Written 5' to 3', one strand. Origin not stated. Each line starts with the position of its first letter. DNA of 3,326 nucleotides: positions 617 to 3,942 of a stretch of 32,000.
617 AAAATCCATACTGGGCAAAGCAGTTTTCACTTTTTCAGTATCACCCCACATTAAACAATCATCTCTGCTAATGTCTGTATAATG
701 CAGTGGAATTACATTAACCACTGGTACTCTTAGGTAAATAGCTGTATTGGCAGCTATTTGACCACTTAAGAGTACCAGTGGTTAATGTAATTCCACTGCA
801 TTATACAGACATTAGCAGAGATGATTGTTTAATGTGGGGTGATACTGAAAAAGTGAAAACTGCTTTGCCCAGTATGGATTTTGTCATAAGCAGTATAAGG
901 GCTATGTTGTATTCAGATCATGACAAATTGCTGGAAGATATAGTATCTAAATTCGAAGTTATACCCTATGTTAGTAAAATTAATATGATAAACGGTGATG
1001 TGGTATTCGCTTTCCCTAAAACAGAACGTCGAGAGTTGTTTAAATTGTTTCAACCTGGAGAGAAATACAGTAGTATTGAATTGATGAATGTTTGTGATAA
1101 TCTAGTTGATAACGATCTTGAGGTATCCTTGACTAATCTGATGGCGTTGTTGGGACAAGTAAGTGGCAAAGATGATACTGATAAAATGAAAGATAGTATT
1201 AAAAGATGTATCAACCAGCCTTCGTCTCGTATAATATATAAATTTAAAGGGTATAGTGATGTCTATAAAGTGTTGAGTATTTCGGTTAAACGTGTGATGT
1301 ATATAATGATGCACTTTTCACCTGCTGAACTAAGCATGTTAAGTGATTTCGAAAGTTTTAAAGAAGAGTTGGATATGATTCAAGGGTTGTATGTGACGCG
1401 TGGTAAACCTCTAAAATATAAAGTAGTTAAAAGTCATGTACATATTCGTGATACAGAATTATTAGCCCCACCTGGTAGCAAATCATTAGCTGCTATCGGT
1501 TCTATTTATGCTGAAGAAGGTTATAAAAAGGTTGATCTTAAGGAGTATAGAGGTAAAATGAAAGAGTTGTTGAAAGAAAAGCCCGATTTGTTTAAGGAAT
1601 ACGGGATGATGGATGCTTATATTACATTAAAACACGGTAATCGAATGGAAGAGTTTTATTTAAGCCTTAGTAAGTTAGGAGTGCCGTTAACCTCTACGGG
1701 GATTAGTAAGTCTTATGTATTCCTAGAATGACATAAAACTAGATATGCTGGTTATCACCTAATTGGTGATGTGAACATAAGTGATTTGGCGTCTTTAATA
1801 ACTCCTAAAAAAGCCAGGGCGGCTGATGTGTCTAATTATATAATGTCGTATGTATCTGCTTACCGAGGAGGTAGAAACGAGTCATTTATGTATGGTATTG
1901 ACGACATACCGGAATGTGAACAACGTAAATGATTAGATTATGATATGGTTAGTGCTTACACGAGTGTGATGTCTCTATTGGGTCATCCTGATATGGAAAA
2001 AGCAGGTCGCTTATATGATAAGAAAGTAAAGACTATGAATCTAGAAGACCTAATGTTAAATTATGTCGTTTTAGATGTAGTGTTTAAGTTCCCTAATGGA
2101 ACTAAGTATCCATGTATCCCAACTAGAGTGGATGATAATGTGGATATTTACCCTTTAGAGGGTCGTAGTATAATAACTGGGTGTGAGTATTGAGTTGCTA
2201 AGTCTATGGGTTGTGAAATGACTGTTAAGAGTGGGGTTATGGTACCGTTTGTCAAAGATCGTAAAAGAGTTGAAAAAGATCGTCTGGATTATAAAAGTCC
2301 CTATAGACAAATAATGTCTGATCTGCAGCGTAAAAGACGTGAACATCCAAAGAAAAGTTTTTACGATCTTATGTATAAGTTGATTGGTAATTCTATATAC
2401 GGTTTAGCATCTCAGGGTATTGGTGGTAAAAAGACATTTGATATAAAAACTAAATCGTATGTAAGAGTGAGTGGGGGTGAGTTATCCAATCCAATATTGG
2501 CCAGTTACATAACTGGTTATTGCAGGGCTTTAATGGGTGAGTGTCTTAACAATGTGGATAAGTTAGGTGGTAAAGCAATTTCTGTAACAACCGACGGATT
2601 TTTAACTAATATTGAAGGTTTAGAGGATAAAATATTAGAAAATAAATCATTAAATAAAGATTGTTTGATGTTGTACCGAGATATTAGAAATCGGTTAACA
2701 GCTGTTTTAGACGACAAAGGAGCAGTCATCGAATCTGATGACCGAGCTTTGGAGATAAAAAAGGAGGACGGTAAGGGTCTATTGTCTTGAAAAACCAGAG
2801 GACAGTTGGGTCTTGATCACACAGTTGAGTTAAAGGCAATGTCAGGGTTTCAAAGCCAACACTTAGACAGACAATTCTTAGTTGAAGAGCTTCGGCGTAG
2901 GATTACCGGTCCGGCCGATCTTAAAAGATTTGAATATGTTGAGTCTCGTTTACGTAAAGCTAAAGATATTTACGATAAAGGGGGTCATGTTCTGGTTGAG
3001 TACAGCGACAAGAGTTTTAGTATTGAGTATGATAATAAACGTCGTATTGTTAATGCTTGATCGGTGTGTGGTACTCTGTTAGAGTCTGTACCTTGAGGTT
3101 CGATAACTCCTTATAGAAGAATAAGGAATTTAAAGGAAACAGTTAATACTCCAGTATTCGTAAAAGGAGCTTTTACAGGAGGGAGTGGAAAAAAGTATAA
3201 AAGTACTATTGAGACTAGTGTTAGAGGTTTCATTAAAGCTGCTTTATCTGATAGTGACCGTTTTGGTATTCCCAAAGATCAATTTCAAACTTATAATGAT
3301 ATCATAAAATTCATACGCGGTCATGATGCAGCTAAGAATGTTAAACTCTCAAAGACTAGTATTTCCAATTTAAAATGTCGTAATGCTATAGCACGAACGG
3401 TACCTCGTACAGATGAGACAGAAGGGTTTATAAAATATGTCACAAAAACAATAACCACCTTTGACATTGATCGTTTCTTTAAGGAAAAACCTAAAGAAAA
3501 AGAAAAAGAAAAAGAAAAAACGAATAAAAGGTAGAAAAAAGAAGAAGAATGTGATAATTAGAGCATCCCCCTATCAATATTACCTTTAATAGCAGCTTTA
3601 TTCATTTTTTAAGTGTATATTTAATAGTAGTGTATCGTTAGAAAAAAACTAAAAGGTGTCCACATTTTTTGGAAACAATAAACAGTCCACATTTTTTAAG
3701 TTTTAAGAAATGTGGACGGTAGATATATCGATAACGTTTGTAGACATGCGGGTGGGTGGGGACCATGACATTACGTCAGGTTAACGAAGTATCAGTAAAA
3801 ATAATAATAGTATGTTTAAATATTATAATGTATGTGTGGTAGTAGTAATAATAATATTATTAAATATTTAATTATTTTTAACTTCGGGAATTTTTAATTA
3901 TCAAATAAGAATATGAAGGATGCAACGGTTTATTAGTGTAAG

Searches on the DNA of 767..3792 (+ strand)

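Call 42: search_dna_similar(query=window:767-3792:+, collection=plasmids, mode=near, max_rows=5)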
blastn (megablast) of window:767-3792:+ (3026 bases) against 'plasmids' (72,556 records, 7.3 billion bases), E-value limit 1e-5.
No match.
